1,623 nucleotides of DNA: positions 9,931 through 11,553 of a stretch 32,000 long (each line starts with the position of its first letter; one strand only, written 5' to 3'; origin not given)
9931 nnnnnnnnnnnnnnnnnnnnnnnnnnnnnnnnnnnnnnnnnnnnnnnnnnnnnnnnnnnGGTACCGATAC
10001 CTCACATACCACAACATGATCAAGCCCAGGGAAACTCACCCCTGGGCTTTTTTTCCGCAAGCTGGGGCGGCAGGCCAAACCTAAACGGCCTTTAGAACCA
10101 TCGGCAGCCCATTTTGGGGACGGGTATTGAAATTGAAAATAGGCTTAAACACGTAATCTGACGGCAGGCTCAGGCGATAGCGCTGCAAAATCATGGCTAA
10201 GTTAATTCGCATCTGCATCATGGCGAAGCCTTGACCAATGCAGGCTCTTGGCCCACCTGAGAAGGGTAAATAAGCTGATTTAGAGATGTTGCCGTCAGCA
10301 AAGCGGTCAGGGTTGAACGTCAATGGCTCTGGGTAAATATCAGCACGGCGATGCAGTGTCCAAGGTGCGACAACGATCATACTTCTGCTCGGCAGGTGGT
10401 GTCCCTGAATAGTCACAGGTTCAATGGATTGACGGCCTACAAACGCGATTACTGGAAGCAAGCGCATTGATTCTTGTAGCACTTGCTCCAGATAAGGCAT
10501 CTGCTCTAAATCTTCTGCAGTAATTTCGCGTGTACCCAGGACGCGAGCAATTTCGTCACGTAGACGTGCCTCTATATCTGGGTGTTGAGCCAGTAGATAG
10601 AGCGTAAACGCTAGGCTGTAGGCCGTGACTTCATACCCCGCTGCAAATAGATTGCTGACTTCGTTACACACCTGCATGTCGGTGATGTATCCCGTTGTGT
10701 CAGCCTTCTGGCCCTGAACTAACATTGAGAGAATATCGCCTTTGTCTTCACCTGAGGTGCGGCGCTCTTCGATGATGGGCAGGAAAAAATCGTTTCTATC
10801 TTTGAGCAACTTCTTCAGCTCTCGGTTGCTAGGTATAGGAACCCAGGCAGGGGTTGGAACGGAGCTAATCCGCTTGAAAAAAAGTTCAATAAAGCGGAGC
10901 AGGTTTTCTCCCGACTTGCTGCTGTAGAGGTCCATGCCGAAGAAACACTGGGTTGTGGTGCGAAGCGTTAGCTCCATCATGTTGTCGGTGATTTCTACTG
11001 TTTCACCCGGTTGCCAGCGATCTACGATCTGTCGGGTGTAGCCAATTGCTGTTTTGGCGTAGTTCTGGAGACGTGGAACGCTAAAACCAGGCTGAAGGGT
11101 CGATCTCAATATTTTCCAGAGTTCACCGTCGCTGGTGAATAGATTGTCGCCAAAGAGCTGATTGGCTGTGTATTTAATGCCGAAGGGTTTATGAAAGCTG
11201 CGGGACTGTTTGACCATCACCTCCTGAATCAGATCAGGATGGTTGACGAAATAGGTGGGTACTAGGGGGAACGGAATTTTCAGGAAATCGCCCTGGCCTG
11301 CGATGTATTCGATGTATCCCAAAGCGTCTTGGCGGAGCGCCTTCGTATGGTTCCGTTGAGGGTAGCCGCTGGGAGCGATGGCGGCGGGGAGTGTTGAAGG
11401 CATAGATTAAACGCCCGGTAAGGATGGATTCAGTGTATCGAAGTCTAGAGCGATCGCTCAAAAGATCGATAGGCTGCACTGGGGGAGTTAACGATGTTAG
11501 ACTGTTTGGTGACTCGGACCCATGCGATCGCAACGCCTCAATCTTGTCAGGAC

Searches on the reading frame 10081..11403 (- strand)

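Call 70: search_protein_families(library=pfam, proteins=[window:10081-11403:-], max_evalue=0.0001)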
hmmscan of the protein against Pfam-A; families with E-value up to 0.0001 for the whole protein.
window:10081-11403:- (440 aa): 1 family
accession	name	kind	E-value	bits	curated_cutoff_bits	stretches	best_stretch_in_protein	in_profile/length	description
PF00067.27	p450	-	6.1e-82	276.3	22.8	1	40-425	36-448/462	Cytochrome P450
